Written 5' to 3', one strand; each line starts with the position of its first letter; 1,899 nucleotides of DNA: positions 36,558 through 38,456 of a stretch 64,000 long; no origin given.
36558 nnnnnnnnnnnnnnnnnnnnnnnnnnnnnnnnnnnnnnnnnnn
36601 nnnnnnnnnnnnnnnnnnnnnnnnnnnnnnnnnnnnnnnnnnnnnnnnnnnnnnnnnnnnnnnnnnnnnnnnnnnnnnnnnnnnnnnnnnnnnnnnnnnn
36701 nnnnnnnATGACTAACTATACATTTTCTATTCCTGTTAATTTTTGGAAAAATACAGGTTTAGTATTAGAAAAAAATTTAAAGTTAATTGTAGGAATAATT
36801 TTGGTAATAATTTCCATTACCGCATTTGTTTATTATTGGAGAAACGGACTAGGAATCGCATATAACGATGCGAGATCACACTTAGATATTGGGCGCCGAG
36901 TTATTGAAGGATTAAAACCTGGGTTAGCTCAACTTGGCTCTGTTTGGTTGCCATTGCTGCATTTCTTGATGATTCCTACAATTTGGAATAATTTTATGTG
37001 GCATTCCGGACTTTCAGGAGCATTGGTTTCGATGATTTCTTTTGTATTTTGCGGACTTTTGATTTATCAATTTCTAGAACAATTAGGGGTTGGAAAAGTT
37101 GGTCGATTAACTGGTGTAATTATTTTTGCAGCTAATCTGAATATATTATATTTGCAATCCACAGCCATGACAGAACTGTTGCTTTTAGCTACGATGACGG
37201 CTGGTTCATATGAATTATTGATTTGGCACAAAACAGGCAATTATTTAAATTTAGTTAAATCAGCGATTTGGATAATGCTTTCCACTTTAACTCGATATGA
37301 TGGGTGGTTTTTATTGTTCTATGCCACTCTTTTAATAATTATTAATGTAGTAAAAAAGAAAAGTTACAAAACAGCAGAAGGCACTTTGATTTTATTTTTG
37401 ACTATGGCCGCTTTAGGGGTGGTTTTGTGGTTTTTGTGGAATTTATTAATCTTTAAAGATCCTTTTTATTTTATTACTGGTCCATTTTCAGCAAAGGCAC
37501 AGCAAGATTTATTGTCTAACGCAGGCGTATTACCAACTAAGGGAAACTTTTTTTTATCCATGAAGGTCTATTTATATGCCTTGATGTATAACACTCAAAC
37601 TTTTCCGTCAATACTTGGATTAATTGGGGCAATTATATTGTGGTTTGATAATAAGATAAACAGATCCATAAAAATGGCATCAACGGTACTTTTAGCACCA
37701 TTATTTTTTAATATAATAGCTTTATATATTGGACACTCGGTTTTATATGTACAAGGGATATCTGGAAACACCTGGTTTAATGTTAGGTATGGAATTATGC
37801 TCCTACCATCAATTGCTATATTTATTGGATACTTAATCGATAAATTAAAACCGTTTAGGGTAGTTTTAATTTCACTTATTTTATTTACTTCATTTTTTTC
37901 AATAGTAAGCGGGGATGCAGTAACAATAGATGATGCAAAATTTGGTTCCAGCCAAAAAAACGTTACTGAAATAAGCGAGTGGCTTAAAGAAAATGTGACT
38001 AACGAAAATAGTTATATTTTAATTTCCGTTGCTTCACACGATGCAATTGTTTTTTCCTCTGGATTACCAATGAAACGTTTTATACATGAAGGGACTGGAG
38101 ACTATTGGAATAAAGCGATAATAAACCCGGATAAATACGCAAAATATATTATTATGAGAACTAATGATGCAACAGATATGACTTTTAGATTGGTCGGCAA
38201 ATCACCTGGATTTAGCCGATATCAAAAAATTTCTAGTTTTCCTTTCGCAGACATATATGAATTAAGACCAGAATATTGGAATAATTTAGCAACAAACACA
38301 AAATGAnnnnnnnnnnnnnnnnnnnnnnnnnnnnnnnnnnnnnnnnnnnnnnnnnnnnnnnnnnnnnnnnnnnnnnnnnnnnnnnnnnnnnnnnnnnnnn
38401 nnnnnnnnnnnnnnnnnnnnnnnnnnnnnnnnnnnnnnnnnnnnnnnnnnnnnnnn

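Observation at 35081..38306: Tandem pair of GT-C-fold membrane glycosyltransferases next to Ser/Thr/Pro-rich secreted proteins: possible protein O-glycosylation module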

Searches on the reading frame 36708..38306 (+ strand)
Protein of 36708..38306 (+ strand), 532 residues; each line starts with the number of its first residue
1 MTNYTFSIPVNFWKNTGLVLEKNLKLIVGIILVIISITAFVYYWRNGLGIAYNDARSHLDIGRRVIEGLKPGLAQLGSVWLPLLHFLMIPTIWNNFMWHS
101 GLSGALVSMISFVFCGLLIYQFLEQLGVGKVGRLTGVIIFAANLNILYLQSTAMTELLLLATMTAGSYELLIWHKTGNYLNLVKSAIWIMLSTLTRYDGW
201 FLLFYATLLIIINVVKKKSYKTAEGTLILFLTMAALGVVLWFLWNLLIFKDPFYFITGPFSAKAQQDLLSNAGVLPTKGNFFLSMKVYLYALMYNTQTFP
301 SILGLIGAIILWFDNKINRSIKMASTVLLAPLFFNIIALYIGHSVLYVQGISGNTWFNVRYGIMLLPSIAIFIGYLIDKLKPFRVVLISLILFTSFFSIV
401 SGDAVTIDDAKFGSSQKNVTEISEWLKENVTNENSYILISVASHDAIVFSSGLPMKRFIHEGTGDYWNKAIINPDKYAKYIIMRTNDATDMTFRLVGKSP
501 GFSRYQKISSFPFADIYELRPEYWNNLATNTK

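Call 3: search_protein_families(library=pfam, proteins=[window:36708-38306:+], max_evalue=0.1)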
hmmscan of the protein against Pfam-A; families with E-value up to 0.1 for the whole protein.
window:36708-38306:+ (532 aa): 0 families

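Call 4: search_protein_families(library=ncbifam, proteins=[window:36708-38306:+], max_evalue=0.1)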
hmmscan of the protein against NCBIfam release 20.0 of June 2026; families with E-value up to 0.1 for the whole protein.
window:36708-38306:+ (532 aa): 1 family
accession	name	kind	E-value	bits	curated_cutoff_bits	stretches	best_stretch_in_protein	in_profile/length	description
NF047440.1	LA3751_2_3_fam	subfamily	9.9e-06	24.6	200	1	105-430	102-407/460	LA_3751/LA_3752 family putative glycosyltransferase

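Call 10: find_homologous_proteins(query=window:36708-38306:+)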
Query window:36708-38306:+ (532 aa): 2158 proteins with E <= 0.001 among 8000 candidates; the best 120 are listed.
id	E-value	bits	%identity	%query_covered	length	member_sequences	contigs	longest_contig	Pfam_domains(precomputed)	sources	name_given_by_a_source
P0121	0.0e+0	1177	100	100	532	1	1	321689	-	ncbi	-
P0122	2.9e-242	823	69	99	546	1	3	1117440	-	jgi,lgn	jgi:hypothetical protein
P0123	4.9e-228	777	64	98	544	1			-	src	-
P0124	1.7e-226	771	57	99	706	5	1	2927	-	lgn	-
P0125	1.7e-225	768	64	99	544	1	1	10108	-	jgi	-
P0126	2.6e-225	768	64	99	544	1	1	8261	-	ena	-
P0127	2.8e-225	767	66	95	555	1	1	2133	-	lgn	-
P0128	4.0e-225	767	64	99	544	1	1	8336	-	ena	-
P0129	2.5e-224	764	65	95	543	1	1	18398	-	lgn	-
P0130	2.7e-224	764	66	96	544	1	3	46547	-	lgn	-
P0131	4.7e-224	763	63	99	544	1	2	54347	-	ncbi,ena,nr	ncbi:hypothetical protein IH980_03585 [Patescibacteria group bacterium]|nr:hypothetical protein [Pat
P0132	4.2e-223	760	64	99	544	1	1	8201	-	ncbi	-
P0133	4.3e-222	757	63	99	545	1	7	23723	-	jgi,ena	-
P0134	8.6e-222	756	65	96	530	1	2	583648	-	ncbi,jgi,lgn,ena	-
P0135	1.2e-221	755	63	98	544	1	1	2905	-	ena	-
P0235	4.9e-215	734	63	99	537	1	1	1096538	-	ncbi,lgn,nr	ncbi:MAG: hypothetical protein PHQ59_03475 [Candidatus Daviesbacteria bacterium]|nr:hypothetical pro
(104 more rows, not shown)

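Call 12: search_solved_structures(query=window:36708-38306:+, max_evalue=10)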
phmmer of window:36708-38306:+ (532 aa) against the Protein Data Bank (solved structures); distinct sequences matched with E-value up to 10: 0.

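Call 20: search_solved_structures(query=A2, max_evalue=10)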
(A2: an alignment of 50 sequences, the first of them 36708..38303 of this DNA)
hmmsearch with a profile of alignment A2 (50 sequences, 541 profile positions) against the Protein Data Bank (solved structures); distinct sequences matched with E-value up to 10: 0.

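Call 21: find_encoding_contigs(protein=P0121, flank=2000, max_places=2)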
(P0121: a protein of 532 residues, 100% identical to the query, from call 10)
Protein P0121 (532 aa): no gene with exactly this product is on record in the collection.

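Call 22: find_encoding_contigs(protein=P0122, flank=10000, max_places=2)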
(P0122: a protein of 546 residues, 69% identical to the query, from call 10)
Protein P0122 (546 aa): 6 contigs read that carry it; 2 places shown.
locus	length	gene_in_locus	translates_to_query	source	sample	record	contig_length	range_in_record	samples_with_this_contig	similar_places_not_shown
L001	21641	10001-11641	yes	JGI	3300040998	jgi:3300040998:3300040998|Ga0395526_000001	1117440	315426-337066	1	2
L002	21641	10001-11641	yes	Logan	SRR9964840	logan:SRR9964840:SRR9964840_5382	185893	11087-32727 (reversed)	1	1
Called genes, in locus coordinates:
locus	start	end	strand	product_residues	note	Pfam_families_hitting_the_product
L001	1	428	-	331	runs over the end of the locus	PF05239:PRC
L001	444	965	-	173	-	-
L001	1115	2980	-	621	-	PF07691:PA14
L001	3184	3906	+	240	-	-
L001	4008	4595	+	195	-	-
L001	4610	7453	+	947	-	PF00535:Glycos_transf_2, PF13641:Glyco_tranf_2_3, PF13632:Glyco_trans_2_3, PF13439:Glyco_transf_4 (weak), PF00534:Glycos_transf_1, PF20706:GT4-conflict, PF13692:Glyco_trans_1_4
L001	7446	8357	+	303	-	PF00535:Glycos_transf_2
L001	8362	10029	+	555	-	-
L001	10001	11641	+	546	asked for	-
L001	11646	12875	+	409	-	-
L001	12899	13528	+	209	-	PF00300:His_Phos_1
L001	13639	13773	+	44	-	-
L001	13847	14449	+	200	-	PF00163:Ribosomal_S4, PF01479:S4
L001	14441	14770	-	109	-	PF04020:Phage_holin_4_2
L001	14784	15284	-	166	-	-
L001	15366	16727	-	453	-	PF02878:PGM_PMM_I, PF02879:PGM_PMM_II, PF02880:PGM_PMM_III, PF00408:PGM_PMM_IV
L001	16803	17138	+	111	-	PF01588:tRNA_bind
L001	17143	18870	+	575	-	PF03485:Arg_tRNA_synt_N, PF00750:tRNA-synt_1d, PF05746:DALR_1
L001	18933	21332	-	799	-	PF02190:LON_substr_bdg, PF00004:AAA, PF22667:Lon_lid, PF05362:Lon_C, PF13541:ChlI (weak)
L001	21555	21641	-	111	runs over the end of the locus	-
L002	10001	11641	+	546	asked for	-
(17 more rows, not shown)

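Call 23: find_encoding_contigs(protein=P0235, flank=10000, max_places=2)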
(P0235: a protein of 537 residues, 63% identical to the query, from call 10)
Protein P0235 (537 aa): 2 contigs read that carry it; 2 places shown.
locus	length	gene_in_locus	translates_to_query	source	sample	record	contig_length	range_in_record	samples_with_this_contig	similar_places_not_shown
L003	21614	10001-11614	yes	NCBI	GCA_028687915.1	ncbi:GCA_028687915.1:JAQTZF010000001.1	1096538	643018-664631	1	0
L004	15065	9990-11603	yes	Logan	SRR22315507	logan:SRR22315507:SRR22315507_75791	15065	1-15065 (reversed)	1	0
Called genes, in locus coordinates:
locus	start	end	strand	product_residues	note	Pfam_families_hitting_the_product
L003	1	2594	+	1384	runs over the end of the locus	-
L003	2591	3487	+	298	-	PF00535:Glycos_transf_2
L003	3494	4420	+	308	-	PF00535:Glycos_transf_2, PF13506:Glyco_transf_21, PF13641:Glyco_tranf_2_3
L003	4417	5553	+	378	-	PF20706:GT4-conflict (weak), PF00534:Glycos_transf_1, PF13692:Glyco_trans_1_4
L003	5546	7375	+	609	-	PF02585:PIG-L, PF13480:Acetyltransf_6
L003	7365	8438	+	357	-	PF13480:Acetyltransf_6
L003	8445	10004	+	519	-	-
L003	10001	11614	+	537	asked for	-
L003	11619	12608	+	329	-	-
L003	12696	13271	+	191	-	-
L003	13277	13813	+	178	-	PF04203:Sortase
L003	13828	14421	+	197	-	PF04203:Sortase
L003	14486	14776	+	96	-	-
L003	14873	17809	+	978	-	PF00005:ABC_tran (faint), PF02463:SMC_N (faint), PF03193:RsgA_GTPase (faint), PF13191:AAA_16 (faint), PF13304:AAA_21 (faint), PF13481:AAA_25 (faint), PF17760:UvrA_inter, PF17755:UvrA_DNA-bind, +3 more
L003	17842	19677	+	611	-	PF09972:DUF2207 (faint), PF01841:Transglut_core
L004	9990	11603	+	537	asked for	-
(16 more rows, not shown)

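Call 25: predict_structure(alignment_id=A2)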
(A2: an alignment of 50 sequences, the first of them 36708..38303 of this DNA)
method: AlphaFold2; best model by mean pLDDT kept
length: 532 residues; sequences in the alignment: 50
mean_pLDDT: 79.6   pTM: 0.79
mean pLDDT of the five models: 79.6, 78.5, 77.3, 76.7, 74.0
residues with pLDDT >= 90: 195; 70-90: 193; 50-70: 107; < 50: 37
segments of 3 or more residues with pLDDT < 50: 69-71, 73-78, 345-359, 406-414
pLDDT, mean of each block of 10 residues (from residue 1): 55 70 90 94 73 59 54 48 76 75 85 97 95 96 87 79 97 95 97 86 94 91 93 92 78 68 60 67 84 86 96 93 92 84 49 39 88 97 94 88 52 49 84 85 65 79 77 89 70 77 90 82 83 59
secondary structure, 60 per line:
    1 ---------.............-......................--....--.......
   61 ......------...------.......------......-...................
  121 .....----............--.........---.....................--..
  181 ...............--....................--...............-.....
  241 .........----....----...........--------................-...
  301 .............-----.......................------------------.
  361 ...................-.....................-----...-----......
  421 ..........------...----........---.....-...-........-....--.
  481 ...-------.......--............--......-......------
elements in order: H10-22 H24-45 H48-51 H54-66 H82-88 H95-100 H102-125 H130-141 H144-152 H156-176 H179-195 H198-217 H220-234 H236-249 H254-257 H262-272 H281-296 H298-313 H319-341 H360-379 H381-401 H415-430 E437-439 H444-451 H465-472 H474-477 E480-483 H491-497 H500-504 E505-511 E514-519 H521-526

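Call 41: search_protein_families(library=pfam, alignment_id=A2, max_evalue=1)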
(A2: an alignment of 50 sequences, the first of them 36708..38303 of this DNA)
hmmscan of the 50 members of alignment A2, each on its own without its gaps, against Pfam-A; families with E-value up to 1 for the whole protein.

A. member 1, window:36708-38303:+ (532 aa): 0 families

B. families by the number of members that match (of 50 scanned): 16 families
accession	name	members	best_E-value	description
PF22041.1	GST_C_7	16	0.0093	Glutathione S-transferase, C-terminal domain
PF21586.3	DraIII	6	0.02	DraIII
PF13231.12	PMT_2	3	0.00031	Dolichyl-phosphate-mannose-protein mannosyltransferase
PF13623.11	SurA_N_2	3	0.082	SurA-like N-terminal domain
PF03387.19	Herpes_UL46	2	0.04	Herpesvirus UL46 protein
PF07607.17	DUF1570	2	0.097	Protein of unknown function (DUF1570)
PF04930.20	FUN14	2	0.12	FUN14 family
PF04241.20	DUF423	2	0.21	Protein of unknown function (DUF423)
PF25020.1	TTR_TEN1-4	1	0.013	Teneurin TTR-like domain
PF23676.1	YnaM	1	0.038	Protein YnaM-like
PF20202.4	DUF6564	1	0.058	Domain of unknown function (DUF6564)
PF11084.13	DUF2621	1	0.092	Protein of unknown function (DUF2621)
PF25487.1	ETR1_N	1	0.13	Ethylene receptor 1-like, N-terminal domain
PF23074.1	PH_FT_N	1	0.21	PH domain found in tandem in fungal proteins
PF24153.1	Meg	1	0.31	Maternally expressed gene family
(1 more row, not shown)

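Call 44: find_related_loci(query=A2, collection=genome_contigs, flank=10000)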
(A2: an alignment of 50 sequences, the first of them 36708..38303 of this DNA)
Query A2 (532 aa) in genome_contigs; peptide patterns used: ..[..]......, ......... (x = any residue, [..] = any of these).
417 stretches matched a pattern; 410 encode a relative of the query (tblastn E <= 1e-3); the best 80 are kept; 80 distinct loci.
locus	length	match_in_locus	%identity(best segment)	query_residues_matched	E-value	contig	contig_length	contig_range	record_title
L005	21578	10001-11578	63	5-530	0e+0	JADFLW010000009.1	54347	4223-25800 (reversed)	MAG: Patescibacteria group bacterium isolate B55T1B8 B55T1B8_NODE775, whole genome shotgun sequence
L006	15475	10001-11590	62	2-530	0e+0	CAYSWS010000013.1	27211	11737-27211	MAG TPA_asm: uncultured Candidatus Saccharibacteria bacterium isolate SRP214966_co1_463 genome assembly, contig: NODE_25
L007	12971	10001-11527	64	21-529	0e+0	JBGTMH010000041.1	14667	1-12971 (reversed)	MAG: Patescibacteria group bacterium isolate JTS-RE358 k141_4900356, whole genome shotgun sequence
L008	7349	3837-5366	63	21-530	0e+0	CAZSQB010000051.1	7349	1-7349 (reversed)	MAG TPA_asm: uncultured Gammaproteobacteria bacterium isolate SRP269290_co3_983 genome assembly, contig: NODE_14285_leng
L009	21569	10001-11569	63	1-523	0e+0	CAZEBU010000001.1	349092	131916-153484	MAG TPA_asm: uncultured Candidatus Saccharibacteria bacterium isolate SRP128015_co2_294 genome assembly, contig: NODE_1_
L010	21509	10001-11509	66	30-532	0e+0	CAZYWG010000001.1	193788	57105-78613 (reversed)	MAG TPA_asm: uncultured Gammaproteobacteria bacterium isolate SRP200132_co1_187 genome assembly, contig: NODE_53_length_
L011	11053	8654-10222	62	1-530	0e+0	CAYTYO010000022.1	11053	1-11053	MAG TPA_asm: uncultured Gammaproteobacteria bacterium isolate SRP170004_co1_592 genome assembly, contig: NODE_9597_lengt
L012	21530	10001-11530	63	14-530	0e+0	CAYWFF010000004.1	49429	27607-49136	MAG TPA_asm: uncultured Gammaproteobacteria bacterium isolate SRP193661_co1_213 genome assembly, contig: NODE_766_length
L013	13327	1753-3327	61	6-530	0e+0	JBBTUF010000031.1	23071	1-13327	MAG: Patescibacteria group bacterium isolate H43-bin009_1 H43_bin009_1_000000000031, whole genome shotgun sequence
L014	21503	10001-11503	64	31-530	0e+0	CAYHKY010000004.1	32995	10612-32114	MAG TPA_asm: uncultured Gammaproteobacteria bacterium isolate ERP119705_co13_644 genome assembly, contig: NODE_1641_leng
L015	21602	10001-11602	61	1-530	0e+0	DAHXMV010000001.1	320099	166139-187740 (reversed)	MAG TPA_asm: Candidatus Amesbacteria bacterium isolate clean1627 NODE_1_length_320099_cov_20.142678, whole genome shotgu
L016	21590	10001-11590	62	1-530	0e+0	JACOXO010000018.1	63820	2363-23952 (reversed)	MAG: Candidatus Gottesmanbacteria bacterium isolate NC_groundwater_155_Ag_S-0.1um_35_9 S4_GD2017_2_S1_scaffold_496, whol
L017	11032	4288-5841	63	11-527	0e+0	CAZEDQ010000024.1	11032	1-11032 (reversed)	MAG TPA_asm: uncultured Gammaproteobacteria bacterium isolate SRP050083_co7_608 genome assembly, contig: NODE_5249_lengt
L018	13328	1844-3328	64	36-530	0e+0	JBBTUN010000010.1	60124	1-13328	MAG: Patescibacteria group bacterium isolate H41-bin134_1 H41_bin134_1_000000000010, whole genome shotgun sequence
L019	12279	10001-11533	62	20-530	0e+0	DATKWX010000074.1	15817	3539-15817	MAG TPA_asm: Candidatus Bathyarchaeia archaeon isolate SMAG_U14175 k141_1916657, whole genome shotgun sequence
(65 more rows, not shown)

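Call 69: fold_search(model_id=the predicted structure, library=pdb)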
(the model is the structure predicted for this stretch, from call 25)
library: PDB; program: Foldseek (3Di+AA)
matches with E <= 10: 250; with E <= 0.001: 15
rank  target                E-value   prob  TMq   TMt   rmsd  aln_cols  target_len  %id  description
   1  7oci_F                8.0e-07  1.00  0.53  0.46  12.2       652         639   11  Cryo-EM structure of yeast Ost6p containing oligosaccharyltransferase complex (released 2022-02-16)
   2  8b6l_I                1.6e-06  1.00  0.51  0.42  13.0       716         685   10  Subtomogram average of the human Sec61-TRAP-OSTA-translocon (released 2022-12-07)
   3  6ezn_F                3.3e-06  1.00  0.53  0.45  12.9       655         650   12  Cryo-EM structure of the yeast oligosaccharyltransferase (OST) complex (released 2018-01-17)
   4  9n9j_I                3.4e-06  1.00  0.52  0.42  10.0       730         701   11  Structure of a GRP94 folding intermediate engaged with a CCDC134- and FKBP11-bound secretory translocon (released 2025-11-19)
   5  8agb_A                4.6e-06  1.00  0.54  0.47  12.1       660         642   10  Structure of yeast oligosaccharylransferase complex with lipid-linked oligosaccharide bound (released 2022-12-07)
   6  8age_A                4.8e-06  1.00  0.55  0.47  11.0       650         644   11  Structure of yeast oligosaccharylransferase complex with acceptor peptide bound (released 2022-12-07)
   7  9s6t_A                9.2e-06  1.00  0.51  0.56   7.6       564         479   12  Ternary cryo-EM structure of chicken ALG12 with Dol25-PP-GlcNAc2Man7, Dol25-P-Man, and Fab (released 2026-03-18)
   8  8pn9_A                1.2e-05  1.00  0.52  0.44  11.0       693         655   12  Structure of human oligosaccharyltransferase OST-A complex bound to NGI-1 (released 2024-05-08)
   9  6ftg_5                1.3e-05  1.00  0.50  0.43  13.8       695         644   11  Subtomogram average of OST-containing ribosome-translocon complexes from canine rough microsomal membranes (released 2018-03-21)
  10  6s7o_A                1.4e-05  1.00  0.49  0.42  13.7       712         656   11  Cryo-EM structure of human oligosaccharyltransferase complex OST-A (released 2019-12-18)
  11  8agc_A                1.9e-05  1.00  0.51  0.41  14.3       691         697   11  Structure of yeast oligosaccharylransferase complex with lipid-linked oligosaccharide and non-acceptor peptide bound (released 2022-12-07)
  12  6c26_A                2.3e-05  1.00  0.47  0.40  13.9       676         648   12  The Cryo-EM structure of a eukaryotic oligosaccharyl transferase complex (released 2018-01-31)
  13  6s7t_A                3.0e-05  1.00  0.49  0.40  13.4       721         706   10  Cryo-EM structure of human oligosaccharyltransferase complex OST-B (released 2019-12-18)
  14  5f15                  2.4e-04  1.00  0.52  0.52   8.9       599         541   10  Crystal Structure of ArnT from Cupriavidus metallidurans bound to Undecaprenyl phosphate (released 2016-02-17)
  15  7e9s_A                2.5e-04  1.00  0.42  0.28  17.7       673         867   10  Archaeal oligosaccharyltransferase AglB from Archaeoglobus fulgidus in complex with an inhibitory peptide and a dolich (released 2021-09-08)
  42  7tpg_B                6.8e-01  0.15  0.15  0.18  16.8       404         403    8  Single-Particle Cryo-EM Structure of the WaaL O-antigen ligase in its ligand bound state (released 2022-04-06)
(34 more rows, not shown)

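Call 75: list_cluster_members(proteins=[P0121, P0001])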
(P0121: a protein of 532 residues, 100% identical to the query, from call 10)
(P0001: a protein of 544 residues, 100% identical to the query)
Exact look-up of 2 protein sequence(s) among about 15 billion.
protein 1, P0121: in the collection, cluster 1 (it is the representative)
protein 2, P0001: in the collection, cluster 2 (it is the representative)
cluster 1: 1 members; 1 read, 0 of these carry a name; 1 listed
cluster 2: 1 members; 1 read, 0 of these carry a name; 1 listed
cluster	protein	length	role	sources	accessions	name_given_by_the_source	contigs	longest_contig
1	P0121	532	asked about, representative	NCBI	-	-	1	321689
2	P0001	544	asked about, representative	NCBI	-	-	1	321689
